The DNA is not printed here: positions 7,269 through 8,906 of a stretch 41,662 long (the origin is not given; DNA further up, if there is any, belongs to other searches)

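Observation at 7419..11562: Three tandem, translationally coupled TagB/TagF-like paralogs, with a fourth at 19807-21174 and no CDP-alditol genes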

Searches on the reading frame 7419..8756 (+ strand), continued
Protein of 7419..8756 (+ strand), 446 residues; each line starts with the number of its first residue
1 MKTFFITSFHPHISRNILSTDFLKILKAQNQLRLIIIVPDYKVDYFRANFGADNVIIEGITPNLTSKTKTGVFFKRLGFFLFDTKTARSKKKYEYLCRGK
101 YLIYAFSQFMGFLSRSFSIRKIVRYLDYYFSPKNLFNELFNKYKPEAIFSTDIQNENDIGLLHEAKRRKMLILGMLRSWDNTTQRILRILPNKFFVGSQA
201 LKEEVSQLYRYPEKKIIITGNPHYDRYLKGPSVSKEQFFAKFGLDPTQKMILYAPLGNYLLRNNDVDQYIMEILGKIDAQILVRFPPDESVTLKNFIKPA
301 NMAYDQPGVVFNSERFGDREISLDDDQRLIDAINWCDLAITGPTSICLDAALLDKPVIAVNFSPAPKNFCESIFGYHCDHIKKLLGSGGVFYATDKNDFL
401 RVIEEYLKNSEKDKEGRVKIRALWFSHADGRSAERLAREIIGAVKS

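Call 22: find_encoding_contigs(protein=P0009, flank=10000, max_places=1)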
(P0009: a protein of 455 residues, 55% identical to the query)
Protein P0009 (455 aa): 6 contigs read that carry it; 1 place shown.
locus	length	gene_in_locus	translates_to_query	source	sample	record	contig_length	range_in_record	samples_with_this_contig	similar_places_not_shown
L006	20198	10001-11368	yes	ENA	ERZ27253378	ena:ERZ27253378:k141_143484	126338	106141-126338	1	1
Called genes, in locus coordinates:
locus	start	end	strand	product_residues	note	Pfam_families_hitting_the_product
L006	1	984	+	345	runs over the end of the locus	PF00106:adh_short (weak), PF01073:3Beta_HSD, PF01370:Epimerase, PF02719:Polysacc_synt_2 (weak), PF04321:RmlD_sub_bind, PF07993:NAD_binding_4, PF16363:GDP_Man_Dehyd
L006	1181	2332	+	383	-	PF00534:Glycos_transf_1, PF13692:Glyco_trans_1_4, PF13524:Glyco_trans_1_2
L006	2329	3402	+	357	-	PF13439:Glyco_transf_4, PF20706:GT4-conflict, PF00534:Glycos_transf_1, PF13692:Glyco_trans_1_4, PF13524:Glyco_trans_1_2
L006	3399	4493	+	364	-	PF13477:Glyco_trans_4_2 (weak), PF13439:Glyco_transf_4, PF13579:Glyco_trans_4_4, PF20706:GT4-conflict, PF00534:Glycos_transf_1, PF13692:Glyco_trans_1_4, PF13524:Glyco_trans_1_2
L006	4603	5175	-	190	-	PF08241:Methyltransf_11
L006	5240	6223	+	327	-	PF01370:Epimerase, PF04321:RmlD_sub_bind (weak), PF05368:NmrA, PF16363:GDP_Man_Dehyd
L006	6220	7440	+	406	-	PF13439:Glyco_transf_4 (weak), PF20706:GT4-conflict, PF00534:Glycos_transf_1, PF13692:Glyco_trans_1_4, PF13524:Glyco_trans_1_2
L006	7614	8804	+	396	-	PF13439:Glyco_transf_4, PF20706:GT4-conflict, PF00534:Glycos_transf_1, PF13692:Glyco_trans_1_4, PF13524:Glyco_trans_1_2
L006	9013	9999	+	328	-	-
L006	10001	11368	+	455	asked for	PF04464:Glyphos_transf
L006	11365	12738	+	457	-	PF04464:Glyphos_transf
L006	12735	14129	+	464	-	PF04464:Glyphos_transf (faint)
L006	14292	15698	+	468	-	PF04464:Glyphos_transf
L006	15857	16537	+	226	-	PF13489:Methyltransf_23, PF13847:Methyltransf_31 (weak), PF08241:Methyltransf_11, PF08242:Methyltransf_12 (weak), PF13649:Methyltransf_25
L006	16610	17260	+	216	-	PF05148:Methyltransf_8 (weak), PF13489:Methyltransf_23, PF13847:Methyltransf_31 (weak), PF08241:Methyltransf_11, PF08242:Methyltransf_12 (weak), PF13649:Methyltransf_25 (weak)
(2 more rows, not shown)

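Call 23: predict_structure(alignment_id=A2)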
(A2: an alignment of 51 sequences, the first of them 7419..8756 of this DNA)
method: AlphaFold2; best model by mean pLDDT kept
length: 446 residues; sequences in the alignment: 51
mean_pLDDT: 93.5   pTM: 0.90
mean pLDDT of the five models: 93.5, 93.3, 92.9, 92.2, 92.2
residues with pLDDT >= 90: 386; 70-90: 51; 50-70: 9; < 50: 0
segments of 3 or more residues with pLDDT < 50: none
pLDDT, mean of each block of 10 residues (from residue 1): 94 89 95 96 93 96 92 93 93 95 96 92 95 94 97 94 96 92 91 96 94 96 93 97 98 93 92 98 90 92 89 60 90 98 95 97 93 93 96 98 98 97 91 97 90
secondary structure, 60 per line:
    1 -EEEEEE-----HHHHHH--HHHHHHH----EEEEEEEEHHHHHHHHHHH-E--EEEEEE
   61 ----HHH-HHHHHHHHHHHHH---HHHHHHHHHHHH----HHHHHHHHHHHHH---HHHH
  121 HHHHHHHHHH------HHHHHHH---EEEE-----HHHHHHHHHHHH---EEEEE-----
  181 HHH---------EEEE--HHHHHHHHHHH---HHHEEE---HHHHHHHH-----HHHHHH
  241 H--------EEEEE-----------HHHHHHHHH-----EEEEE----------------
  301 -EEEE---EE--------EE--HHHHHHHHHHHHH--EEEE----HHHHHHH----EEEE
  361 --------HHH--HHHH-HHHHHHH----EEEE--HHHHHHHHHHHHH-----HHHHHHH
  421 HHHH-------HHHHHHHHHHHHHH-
elements in order: E2-7 H13-18 H21-27 E32-39 H40-50 E55-60 H69-81 H85-96 H101-113 H117-130 H137-143 E147-150 H156-167 E171-175 E193-196 H199-209 E216-218 H222-229 H235-241 E250-254 H266-274 E280-284 E302-305 H323-335 E338-341 H346-352 E357-360 H374-377 H379-385 E390-393 H396-408 H414-424 H432-445

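Call 25: fold_search(model_id=the predicted structure, library=pdb)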
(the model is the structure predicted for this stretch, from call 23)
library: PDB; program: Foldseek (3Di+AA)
matches with E <= 10: 1551; with E <= 0.001: 346
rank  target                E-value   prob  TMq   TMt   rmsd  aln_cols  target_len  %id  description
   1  1f6d_A                4.2e-13  1.00  0.58  0.67   6.6       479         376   13  THE STRUCTURE OF UDP-N-ACETYLGLUCOSAMINE 2-EPIMERASE FROM E. COLI. (released 2000-12-13)
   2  1f6d_C                2.0e-12  1.00  0.56  0.65   6.7       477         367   13  THE STRUCTURE OF UDP-N-ACETYLGLUCOSAMINE 2-EPIMERASE FROM E. COLI. (released 2000-12-13)
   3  1f6d_B                3.1e-12  1.00  0.56  0.65   6.4       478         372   13  THE STRUCTURE OF UDP-N-ACETYLGLUCOSAMINE 2-EPIMERASE FROM E. COLI. (released 2000-12-13)
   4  3l7m_A                2.8e-11  1.00  0.49  0.53   9.5       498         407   10  Structure of the Wall Teichoic Acid Polymerase TagF, H548A (released 2010-04-28)
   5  1f6d_D                2.9e-11  1.00  0.57  0.67   6.6       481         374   14  THE STRUCTURE OF UDP-N-ACETYLGLUCOSAMINE 2-EPIMERASE FROM E. COLI. (released 2000-12-13)
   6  3c4q_B                3.1e-11  1.00  0.49  0.55   9.4       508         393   11  Structure of the retaining glycosyltransferase MshA : The first step in mycothiol biosynthesis. Organism : Corynebacte (released 2008-04-01)
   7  7lvy                  3.3e-11  1.00  0.51  0.53   8.8       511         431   14  Crystal Structure of Tetur04g02350 (released 2022-03-02)
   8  5dld                  3.9e-11  1.00  0.53  0.61   7.5       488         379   14  Crystal Structure of a UDP-N-acetylglucosamine 2-epimerase from Burkholderia vietnamiensis complexed with UDP-GlcNAc and (released 2015-09-30)
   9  3beo_A                7.3e-11  1.00  0.53  0.62   8.3       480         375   12  A Structural Basis for the allosteric regulation of non-hydrolyzing UDP-GlcNAc 2-epimerases (released 2008-02-19)
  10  3c4q_A                9.1e-11  1.00  0.50  0.56   8.0       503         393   10  Structure of the retaining glycosyltransferase MshA : The first step in mycothiol biosynthesis. Organism : Corynebacte (released 2008-04-01)
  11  3dzc_A                9.7e-11  1.00  0.56  0.65   7.1       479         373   13  2.35 Angstrom resolution structure of WecB (VC0917), a UDP-N-acetylglucosamine 2-epimerase from Vibrio cholerae. (released 2008-08-12)
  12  4neq                  9.7e-11  1.00  0.51  0.62   7.3       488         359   13  The structure of UDP-GlcNAc 2-epimerase from Methanocaldococcus jannaschii (released 2014-04-23)
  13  3c48_B                9.7e-11  1.00  0.33  0.36  14.8       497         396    8  Structure of the retaining glycosyltransferase MshA: The first step in mycothiol biosynthesis. Organism: Corynebacteri (released 2008-03-25)
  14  3l7j_A                1.0e-10  1.00  0.48  0.52  10.6       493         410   12  Structure of the Wall Teichoic Acid Polymerase TagF, H444N variant (released 2010-04-28)
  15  3mbo_E                1.0e-10  1.00  0.48  0.55   8.9       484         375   13  Crystal Structure of the Glycosyltransferase BaBshA bound with UDP and L-malate (released 2010-09-29)
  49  3d0r_A                1.2e-09  1.00  0.46  0.52   9.3       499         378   12  Crystal structure of calG3 from Micromonospora echinospora determined in space group P2(1) (released 2008-06-24)
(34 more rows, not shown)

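Call 26: search_solved_structures(query=A2, max_evalue=10, show_alignments=5)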
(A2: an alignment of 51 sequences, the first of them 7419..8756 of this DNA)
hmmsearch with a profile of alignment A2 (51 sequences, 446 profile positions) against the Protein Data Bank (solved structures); distinct sequences matched with E-value up to 10: 11.
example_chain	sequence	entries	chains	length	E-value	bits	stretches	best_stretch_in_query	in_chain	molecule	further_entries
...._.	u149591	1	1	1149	8.2e-06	27.9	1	207-272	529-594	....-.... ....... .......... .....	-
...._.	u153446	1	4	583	0.00037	22.4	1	209-438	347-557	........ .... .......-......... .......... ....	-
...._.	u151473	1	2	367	0.046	15.5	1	192-291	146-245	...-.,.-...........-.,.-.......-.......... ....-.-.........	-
8sxw_A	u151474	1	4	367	0.046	15.5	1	192-291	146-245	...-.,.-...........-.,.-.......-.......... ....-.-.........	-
8sxy_A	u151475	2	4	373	0.047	15.5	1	192-291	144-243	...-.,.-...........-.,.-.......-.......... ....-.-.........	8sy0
8sy9_A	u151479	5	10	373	0.047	15.5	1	192-291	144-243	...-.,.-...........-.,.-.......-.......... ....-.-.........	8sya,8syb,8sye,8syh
8syd_A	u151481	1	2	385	0.05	15.4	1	192-291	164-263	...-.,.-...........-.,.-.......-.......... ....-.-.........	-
4zht_A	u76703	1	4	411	0.2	13.4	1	212-382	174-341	Bifunctional UDP-N-acetylglucosamine 2-epimerase/N-acetylmannosamine kinase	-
2h2w_A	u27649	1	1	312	0.71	11.6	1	209-231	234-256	Homoserine O-succinyltransferase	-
5wy8_B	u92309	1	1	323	1.7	10.3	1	305-356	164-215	Interleukin-1 receptor accessory protein-like 1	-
9be2_A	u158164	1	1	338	2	10.1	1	384-428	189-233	Nucleoid-associated protein YejK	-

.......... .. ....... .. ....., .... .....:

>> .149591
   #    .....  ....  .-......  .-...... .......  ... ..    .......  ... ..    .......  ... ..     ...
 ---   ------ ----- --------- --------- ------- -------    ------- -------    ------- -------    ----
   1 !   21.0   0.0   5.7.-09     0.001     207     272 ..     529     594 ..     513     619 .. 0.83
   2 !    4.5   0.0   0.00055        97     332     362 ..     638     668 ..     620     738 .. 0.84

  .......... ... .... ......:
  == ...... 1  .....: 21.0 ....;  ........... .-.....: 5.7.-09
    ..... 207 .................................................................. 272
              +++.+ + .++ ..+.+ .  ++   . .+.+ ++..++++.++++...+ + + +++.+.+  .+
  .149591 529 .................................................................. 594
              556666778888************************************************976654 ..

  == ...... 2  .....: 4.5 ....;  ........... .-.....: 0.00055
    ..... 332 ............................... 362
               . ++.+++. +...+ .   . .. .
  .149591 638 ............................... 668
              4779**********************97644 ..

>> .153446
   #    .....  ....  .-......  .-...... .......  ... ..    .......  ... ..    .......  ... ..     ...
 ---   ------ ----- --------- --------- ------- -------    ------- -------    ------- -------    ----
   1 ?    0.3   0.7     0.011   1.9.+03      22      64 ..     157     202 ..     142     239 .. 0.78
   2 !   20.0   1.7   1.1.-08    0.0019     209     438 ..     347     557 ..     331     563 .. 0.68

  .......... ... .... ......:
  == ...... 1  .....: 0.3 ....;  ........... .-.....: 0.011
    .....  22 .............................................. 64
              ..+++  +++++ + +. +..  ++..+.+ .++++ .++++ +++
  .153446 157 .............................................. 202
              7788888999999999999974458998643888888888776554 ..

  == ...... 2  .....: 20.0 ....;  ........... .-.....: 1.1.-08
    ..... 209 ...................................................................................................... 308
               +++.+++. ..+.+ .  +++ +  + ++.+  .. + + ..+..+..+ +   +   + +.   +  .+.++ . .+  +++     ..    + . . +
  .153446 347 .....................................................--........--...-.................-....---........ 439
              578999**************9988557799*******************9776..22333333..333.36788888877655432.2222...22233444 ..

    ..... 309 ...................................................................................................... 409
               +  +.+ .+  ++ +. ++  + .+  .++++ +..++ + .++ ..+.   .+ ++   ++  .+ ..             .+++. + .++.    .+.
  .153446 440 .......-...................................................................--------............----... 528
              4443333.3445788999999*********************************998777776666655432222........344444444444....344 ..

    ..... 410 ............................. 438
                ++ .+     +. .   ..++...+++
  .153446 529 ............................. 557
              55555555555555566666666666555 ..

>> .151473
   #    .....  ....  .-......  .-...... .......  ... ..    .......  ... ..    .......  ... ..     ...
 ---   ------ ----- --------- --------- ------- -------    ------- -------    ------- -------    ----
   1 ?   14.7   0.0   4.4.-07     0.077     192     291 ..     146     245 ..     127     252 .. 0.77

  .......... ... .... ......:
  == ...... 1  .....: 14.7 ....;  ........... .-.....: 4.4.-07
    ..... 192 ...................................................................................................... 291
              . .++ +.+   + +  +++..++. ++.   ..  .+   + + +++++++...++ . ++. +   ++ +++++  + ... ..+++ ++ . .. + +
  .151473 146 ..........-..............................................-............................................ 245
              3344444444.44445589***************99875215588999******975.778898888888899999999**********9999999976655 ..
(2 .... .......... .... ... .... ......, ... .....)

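Call 44: find_related_loci(query=A3, collection=genome_contigs, flank=10000)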
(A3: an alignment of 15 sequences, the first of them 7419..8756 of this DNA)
Query A3 (446 aa) in genome_contigs; peptide patterns used: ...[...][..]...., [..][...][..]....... (x = any residue, [..] = any of these).
131 stretches matched a pattern; 106 encode a relative of the query (tblastn E <= 1e-3); the best 80 are kept; 76 distinct loci.
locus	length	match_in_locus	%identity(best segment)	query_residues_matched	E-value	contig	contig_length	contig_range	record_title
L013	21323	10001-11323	57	1-441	2e-173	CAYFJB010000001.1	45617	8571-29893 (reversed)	MAG TPA_asm: uncultured Candidatus Saccharibacteria bacterium isolate ERP013524_co1_131 genome assembly, contig: NODE_13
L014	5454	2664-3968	55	1-435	7e-176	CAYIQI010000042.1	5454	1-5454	MAG TPA_asm: uncultured Candidatus Saccharibacteria bacterium isolate ERP119705_co24_335 genome assembly, contig: NODE_2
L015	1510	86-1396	55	1-437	0e+0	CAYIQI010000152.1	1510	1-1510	MAG TPA_asm: uncultured Candidatus Saccharibacteria bacterium isolate ERP119705_co24_335 genome assembly, contig: NODE_2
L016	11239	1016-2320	54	1-435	3e-169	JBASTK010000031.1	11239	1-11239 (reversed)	MAG: Candidatus Sungiibacteriota bacterium isolate MFD03232_ilm_asm_bin45 k127_312650, whole genome shotgun sequence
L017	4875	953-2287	54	1-446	3e-170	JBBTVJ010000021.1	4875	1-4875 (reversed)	MAG: Patescibacteria group bacterium isolate H51-bin155_1 H51_bin155_1_000000000021, whole genome shotgun sequence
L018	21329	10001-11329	52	1-441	3e-162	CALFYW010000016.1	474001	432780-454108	MAG TPA_asm: uncultured bacterium isolate SRR7515931_bin.90_CONCOCT_v1.1_MAG genome assembly, contig: ERZ869938.8, whole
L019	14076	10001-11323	52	1-441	1e-157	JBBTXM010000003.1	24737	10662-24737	MAG: Patescibacteria group bacterium isolate H51-bin150_1 H51_bin150_1_000000000003, whole genome shotgun sequence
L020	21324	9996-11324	52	1-441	1e-155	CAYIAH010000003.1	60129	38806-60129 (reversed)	MAG TPA_asm: uncultured Candidatus Saccharibacteria bacterium isolate ERP119705_co1_1130 genome assembly, contig: NODE_3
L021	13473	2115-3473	51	1-441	2e-155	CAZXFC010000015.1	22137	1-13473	MAG TPA_asm: uncultured Candidatus Saccharibacteria bacterium isolate SRP269290_co1_801 genome assembly, contig: NODE_27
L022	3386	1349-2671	49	1-441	9e-161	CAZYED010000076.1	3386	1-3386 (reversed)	MAG TPA_asm: uncultured Candidatus Saccharibacteria bacterium isolate SRP269290_co4_70 genome assembly, contig: NODE_371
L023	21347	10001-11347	51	1-445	4e-148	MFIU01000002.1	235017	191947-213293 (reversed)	MAG: Candidatus Giovannonibacteria bacterium RIFOXYD1_FULL_48_21 rifoxyd1_full_scaffold_28, whole genome shotgun sequenc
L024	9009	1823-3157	47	2-446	7e-148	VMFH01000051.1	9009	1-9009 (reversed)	MAG: Parcubacteria group bacterium Gr01-1014_72 G01um101472_scaffold_8219, whole genome shotgun sequence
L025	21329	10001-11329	51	1-443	3e-158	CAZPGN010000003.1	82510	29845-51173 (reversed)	MAG TPA_asm: uncultured Candidatus Saccharibacteria bacterium isolate binchicken_co125_1159 genome assembly, contig: NOD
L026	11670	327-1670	47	1-440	8e-140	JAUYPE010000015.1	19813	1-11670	MAG: bacterium isolate C4_metabat.bin.101 C4_k141_398714, whole genome shotgun sequence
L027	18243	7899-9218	46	1-441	4e-139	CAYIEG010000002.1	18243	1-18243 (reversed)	MAG TPA_asm: uncultured Candidatus Saccharibacteria bacterium isolate ERP119705_co19_18 genome assembly, contig: NODE_25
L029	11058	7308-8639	45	1-445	9e-131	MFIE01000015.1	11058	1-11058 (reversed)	MAG: Candidatus Giovannonibacteria bacterium RIFCSPLOWO2_01_FULL_46_13 rifcsplowo2_01_scaffold_32966, whole genome shotg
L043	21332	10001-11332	35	1-437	6e-91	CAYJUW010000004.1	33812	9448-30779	MAG TPA_asm: uncultured Candidatus Saccharibacteria bacterium isolate ERP125453_co1_301 genome assembly, contig: NODE_10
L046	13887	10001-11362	36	1-442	2e-84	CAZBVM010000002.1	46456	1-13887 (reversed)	MAG TPA_asm: uncultured Candidatus Saccharibacteria bacterium isolate binchicken_co38_663 genome assembly, contig: NODE_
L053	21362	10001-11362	36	1-442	7e-78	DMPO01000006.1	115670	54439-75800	MAG TPA_asm: Candidatus Azambacteria bacterium isolate UBA12106 contig_3129, whole genome shotgun sequence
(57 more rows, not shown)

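Call 59: search_dna_similar(query=window:7419-8756:+, collection=plasmids, mode=protein, max_evalue=0.01, max_rows=25)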
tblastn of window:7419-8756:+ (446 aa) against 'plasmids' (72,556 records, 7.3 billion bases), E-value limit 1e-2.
Records with a match: 2; places in all: 2; records where one place covers at least 80% of the query: 1.
Best place of each record, by identity: <60% 2.
By first word of the organism name: Rhizobium 1; Peribacillus 1.
By predicted mobility (MOB-suite, as given by PLSDB): non-mobilizable 2.
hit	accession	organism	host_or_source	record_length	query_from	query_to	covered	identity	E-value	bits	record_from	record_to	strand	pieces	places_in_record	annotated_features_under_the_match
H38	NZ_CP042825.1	Rhizobium sp. WL3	Wheat,phyllosphere swab,leaves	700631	2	436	98%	22.0%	6e-15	85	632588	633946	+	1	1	hypothetical protein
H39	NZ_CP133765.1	Peribacillus sp. R9-11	sediment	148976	212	436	50%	23.5%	2e-4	52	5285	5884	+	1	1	spore coat protein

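Call 61: get_annotated_region(hit=H38, flank=12000)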
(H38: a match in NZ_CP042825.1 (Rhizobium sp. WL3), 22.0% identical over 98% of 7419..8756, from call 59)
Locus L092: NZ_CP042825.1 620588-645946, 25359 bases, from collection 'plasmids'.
description: Rhizobium sp. WL3 plasmid unnamed2, complete sequence
organism: Rhizobium sp. WL3 (NCBI taxid 2603277)
taxonomy: Bacteria; Pseudomonadota; Alphaproteobacteria; Hyphomicrobiales; Rhizobiaceae; Rhizobium; Rhizobium sp. WL3
host: -; source: Wheat,phyllosphere swab,leaves; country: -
typing (MOB-suite, as given by PLSDB): non-mobilizable
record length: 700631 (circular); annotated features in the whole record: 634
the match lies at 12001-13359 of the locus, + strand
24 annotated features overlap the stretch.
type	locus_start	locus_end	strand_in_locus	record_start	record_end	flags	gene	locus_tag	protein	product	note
CDS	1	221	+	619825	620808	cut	-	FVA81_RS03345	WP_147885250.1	acyltransferase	-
CDS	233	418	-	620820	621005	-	-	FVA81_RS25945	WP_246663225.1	hypothetical protein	-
CDS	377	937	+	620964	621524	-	-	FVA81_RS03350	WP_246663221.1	methyltransferase domain-containing protein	-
CDS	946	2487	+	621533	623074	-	-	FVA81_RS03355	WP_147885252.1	hypothetical protein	-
CDS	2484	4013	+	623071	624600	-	-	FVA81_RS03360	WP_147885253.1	hypothetical protein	-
CDS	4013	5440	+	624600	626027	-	-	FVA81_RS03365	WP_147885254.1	hypothetical protein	-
CDS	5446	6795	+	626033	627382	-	-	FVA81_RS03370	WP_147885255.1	hypothetical protein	-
CDS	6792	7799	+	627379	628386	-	-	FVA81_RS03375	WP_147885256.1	N-acetylneuraminate synthase family protein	GO:0016051 - carbohydrate biosynthetic process [Evidence IEA]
CDS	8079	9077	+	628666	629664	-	-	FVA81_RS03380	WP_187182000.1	KpsF/GutQ family sugar-phosphate isomerase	GO:0005975 - carbohydrate metabolic process [Evidence IEA]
CDS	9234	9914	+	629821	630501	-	-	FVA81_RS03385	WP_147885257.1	glycosyltransferase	-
CDS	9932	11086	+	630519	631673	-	neuC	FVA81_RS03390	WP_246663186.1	UDP-N-acetylglucosamine 2-epimerase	GO:0006047 - UDP-N-acetylglucosamine metabolic process [Evidence IEA]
CDS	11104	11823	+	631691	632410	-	-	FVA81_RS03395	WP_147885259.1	acylneuraminate cytidylyltransferase family protein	-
CDS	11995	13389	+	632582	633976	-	-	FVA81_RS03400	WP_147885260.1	hypothetical protein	-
CDS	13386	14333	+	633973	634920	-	-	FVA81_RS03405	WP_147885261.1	NAD-dependent epimerase/dehydratase family protein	-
CDS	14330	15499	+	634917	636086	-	-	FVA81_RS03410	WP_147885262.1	glycosyltransferase family 4 protein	-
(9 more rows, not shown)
